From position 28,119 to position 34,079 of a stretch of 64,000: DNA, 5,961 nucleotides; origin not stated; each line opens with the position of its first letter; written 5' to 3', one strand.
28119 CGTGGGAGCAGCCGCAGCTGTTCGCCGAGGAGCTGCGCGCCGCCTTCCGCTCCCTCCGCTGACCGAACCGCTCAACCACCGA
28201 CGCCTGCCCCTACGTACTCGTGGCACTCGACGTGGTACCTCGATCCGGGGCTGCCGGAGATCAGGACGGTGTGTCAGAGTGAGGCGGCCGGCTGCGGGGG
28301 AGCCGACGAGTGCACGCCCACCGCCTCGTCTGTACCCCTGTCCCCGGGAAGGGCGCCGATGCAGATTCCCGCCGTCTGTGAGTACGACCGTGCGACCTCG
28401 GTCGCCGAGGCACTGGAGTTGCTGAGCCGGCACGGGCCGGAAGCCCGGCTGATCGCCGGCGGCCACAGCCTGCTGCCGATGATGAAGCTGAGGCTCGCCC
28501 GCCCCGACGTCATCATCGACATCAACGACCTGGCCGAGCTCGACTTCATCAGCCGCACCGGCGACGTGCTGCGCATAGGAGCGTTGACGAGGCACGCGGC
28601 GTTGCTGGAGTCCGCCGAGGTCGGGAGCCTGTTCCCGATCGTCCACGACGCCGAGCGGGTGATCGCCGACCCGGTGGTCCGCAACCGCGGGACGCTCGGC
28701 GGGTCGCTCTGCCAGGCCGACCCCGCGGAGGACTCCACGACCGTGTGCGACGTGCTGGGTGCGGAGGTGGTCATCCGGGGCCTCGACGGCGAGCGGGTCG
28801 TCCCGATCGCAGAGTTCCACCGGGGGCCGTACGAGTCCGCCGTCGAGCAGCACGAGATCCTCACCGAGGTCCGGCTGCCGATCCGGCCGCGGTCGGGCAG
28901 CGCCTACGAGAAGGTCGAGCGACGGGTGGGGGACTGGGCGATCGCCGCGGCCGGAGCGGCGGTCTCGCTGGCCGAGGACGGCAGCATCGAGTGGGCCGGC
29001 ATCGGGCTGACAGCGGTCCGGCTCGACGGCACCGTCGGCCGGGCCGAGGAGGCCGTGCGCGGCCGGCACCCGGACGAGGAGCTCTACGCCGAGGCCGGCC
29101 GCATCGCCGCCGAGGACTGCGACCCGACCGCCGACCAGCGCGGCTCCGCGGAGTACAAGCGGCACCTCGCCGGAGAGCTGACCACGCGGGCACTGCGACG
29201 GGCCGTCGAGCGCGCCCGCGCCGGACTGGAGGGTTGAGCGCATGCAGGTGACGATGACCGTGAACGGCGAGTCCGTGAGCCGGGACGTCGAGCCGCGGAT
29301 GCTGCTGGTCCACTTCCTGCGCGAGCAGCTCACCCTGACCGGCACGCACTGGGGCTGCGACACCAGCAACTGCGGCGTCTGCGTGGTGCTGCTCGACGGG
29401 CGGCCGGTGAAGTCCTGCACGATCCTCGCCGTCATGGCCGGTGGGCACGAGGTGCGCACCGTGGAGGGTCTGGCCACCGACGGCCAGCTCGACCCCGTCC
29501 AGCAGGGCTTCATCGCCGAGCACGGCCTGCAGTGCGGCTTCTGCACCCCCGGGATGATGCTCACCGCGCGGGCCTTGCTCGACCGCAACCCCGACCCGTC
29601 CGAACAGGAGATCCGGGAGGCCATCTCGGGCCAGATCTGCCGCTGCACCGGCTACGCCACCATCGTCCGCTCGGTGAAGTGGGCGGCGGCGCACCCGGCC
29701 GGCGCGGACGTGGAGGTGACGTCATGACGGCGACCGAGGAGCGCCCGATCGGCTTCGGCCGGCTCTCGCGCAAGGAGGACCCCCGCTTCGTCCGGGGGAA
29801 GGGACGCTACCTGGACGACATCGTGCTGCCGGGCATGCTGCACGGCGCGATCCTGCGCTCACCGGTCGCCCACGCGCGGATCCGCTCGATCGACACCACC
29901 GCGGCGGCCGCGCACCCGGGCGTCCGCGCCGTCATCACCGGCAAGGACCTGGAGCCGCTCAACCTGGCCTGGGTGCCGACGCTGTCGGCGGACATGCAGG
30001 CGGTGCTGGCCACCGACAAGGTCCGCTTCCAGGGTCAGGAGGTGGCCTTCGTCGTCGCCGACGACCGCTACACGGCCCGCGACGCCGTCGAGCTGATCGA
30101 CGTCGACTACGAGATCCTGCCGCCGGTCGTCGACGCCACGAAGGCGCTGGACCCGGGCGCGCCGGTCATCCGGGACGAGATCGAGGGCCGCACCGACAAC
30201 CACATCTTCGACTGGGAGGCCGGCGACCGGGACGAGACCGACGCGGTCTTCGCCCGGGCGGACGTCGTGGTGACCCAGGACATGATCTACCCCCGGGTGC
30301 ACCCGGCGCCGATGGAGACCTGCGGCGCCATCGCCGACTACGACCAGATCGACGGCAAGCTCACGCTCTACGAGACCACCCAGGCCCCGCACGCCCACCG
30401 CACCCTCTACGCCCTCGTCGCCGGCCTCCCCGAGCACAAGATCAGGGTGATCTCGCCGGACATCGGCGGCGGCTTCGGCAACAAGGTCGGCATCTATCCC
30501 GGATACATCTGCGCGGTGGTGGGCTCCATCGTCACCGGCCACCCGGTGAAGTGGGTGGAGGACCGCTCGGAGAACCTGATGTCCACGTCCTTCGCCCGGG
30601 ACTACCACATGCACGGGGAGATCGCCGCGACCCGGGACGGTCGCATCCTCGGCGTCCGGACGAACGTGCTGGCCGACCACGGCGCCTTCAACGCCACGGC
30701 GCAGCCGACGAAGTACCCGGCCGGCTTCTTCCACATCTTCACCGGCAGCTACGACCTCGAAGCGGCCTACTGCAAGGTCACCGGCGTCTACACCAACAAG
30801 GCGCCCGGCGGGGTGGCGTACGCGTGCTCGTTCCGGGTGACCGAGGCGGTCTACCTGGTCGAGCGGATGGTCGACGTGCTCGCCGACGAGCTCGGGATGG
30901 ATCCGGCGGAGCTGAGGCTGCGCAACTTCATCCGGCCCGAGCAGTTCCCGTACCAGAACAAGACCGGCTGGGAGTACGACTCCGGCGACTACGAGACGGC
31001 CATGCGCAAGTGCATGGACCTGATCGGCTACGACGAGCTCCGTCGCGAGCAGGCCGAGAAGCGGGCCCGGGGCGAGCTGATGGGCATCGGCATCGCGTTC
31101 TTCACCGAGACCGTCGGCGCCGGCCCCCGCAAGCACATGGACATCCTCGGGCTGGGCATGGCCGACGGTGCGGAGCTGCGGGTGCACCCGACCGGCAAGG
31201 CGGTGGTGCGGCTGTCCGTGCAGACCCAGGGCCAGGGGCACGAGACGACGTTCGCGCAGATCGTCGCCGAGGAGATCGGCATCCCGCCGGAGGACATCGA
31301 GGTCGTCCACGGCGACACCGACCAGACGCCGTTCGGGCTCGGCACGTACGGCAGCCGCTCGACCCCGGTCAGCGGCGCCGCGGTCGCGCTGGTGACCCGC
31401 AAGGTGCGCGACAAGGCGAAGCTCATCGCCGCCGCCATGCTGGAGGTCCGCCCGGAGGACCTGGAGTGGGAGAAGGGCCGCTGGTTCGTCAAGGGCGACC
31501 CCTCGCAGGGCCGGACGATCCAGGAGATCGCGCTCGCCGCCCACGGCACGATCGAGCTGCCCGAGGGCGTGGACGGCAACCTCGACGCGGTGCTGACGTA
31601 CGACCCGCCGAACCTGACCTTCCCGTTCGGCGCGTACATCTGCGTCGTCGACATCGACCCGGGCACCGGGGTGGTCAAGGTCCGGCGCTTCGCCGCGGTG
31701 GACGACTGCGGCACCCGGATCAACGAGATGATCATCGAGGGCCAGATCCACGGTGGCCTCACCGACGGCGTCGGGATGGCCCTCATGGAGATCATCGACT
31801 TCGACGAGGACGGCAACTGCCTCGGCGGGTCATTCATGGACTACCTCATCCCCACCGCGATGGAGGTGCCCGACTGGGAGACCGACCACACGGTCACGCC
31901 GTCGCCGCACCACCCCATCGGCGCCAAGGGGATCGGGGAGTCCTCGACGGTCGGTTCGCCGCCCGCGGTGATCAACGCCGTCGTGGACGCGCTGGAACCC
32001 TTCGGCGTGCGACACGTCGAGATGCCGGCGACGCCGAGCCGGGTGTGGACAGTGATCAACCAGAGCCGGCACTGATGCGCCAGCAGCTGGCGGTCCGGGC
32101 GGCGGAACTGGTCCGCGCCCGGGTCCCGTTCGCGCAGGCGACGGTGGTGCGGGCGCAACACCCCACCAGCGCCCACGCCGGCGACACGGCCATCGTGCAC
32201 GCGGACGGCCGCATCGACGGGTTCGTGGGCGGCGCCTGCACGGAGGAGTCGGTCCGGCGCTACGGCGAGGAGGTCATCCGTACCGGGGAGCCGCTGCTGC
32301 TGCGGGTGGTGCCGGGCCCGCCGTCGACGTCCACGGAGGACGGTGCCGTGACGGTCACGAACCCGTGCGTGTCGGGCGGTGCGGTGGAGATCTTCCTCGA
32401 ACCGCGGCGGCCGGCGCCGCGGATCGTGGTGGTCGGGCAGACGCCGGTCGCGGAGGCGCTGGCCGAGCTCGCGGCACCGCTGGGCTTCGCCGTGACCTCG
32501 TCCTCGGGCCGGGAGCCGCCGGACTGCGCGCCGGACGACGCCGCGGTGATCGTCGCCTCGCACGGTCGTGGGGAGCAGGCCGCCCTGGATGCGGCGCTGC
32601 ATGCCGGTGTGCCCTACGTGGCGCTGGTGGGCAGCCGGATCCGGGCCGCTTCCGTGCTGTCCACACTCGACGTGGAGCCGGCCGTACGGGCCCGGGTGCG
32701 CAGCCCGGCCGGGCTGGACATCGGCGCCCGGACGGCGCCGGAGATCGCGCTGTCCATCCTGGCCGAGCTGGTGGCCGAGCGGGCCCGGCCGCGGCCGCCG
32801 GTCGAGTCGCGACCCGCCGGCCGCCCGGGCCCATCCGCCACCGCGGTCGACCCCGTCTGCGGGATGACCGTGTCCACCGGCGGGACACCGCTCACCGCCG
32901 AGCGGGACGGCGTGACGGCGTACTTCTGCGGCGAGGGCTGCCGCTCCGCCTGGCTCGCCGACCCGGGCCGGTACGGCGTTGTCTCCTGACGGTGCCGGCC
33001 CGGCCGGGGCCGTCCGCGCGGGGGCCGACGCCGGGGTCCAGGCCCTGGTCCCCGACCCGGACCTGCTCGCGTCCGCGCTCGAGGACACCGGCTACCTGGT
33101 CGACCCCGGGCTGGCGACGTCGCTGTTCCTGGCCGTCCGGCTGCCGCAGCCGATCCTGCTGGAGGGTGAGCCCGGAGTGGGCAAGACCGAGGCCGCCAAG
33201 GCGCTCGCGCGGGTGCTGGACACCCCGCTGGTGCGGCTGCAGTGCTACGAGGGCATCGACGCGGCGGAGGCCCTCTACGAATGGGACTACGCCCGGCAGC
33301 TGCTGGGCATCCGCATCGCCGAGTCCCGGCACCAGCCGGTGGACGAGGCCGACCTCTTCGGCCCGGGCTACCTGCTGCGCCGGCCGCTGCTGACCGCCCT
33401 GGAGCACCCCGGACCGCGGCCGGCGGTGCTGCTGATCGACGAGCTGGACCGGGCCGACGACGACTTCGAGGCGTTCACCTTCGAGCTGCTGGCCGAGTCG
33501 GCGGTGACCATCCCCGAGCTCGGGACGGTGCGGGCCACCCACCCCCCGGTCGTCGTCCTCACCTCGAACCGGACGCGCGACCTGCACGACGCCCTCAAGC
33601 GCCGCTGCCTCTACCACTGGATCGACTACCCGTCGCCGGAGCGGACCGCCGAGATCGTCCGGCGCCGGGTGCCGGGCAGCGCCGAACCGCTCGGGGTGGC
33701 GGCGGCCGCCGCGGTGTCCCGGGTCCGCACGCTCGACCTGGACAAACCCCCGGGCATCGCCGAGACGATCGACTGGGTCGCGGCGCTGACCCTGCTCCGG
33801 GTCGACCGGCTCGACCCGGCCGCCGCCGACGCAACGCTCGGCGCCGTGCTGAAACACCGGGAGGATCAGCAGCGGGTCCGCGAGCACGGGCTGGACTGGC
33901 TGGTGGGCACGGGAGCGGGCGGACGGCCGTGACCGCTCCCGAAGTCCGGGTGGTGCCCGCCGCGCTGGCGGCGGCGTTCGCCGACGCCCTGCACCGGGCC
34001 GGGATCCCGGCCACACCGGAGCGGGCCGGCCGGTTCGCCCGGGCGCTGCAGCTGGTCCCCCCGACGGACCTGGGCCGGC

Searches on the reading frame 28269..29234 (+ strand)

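Call 20: search_protein_families(library=pfam, proteins=[window:28269-29234:+], max_evalue=0.001)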
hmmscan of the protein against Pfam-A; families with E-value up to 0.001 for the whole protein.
window:28269-29234:+ (322 aa): 2 families
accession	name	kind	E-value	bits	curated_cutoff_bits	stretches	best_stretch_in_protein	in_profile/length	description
PF00941.27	FAD_binding_5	-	1.4e-47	162.1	27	1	38-204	4-168/170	FAD binding domain in molybdopterin dehydrogenase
PF03450.22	CO_deh_flav_C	-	9.7e-20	71.1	25.5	1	212-311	2-101/102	CO dehydrogenase flavoprotein C-terminal domain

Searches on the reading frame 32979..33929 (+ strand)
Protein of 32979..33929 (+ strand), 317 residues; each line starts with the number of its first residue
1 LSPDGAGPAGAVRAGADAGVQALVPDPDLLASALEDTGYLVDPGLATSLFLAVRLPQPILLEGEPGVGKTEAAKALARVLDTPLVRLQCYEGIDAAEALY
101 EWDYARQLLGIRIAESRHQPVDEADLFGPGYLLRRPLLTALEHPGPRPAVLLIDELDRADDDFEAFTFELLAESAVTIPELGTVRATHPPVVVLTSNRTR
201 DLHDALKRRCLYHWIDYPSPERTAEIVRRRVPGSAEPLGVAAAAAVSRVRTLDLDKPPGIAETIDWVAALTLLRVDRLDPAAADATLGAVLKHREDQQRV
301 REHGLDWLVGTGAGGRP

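Call 20: search_protein_families(library=pfam, proteins=[window:32979-33929:+], max_evalue=0.001)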
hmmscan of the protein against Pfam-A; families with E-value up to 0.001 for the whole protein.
window:32979-33929:+ (317 aa): 6 families
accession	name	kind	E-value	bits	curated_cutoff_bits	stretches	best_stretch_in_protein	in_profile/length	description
PF07728.20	AAA_5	-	8.7e-12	45.7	22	1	59-210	2-139/139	AAA domain (dynein-related subfamily)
PF00004.35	AAA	-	3.7e-09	37.6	21.2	1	59-210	1-123/131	ATPase family associated with various cellular activities (AAA)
PF07726.17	AAA_3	-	2.4e-07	31.2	27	1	59-89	2-32/131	ATPase family associated with various cellular activities (AAA)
PF13191.12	AAA_16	-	5.9e-07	30.6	32.6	1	49-173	15-158/167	AAA ATPase domain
PF13401.12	AAA_22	-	5.6e-05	23.9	27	1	57-162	6-99/130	AAA domain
PF07724.20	AAA_2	-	0.00029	21.3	27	0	59-200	6-127/166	AAA domain (Cdc48 subfamily)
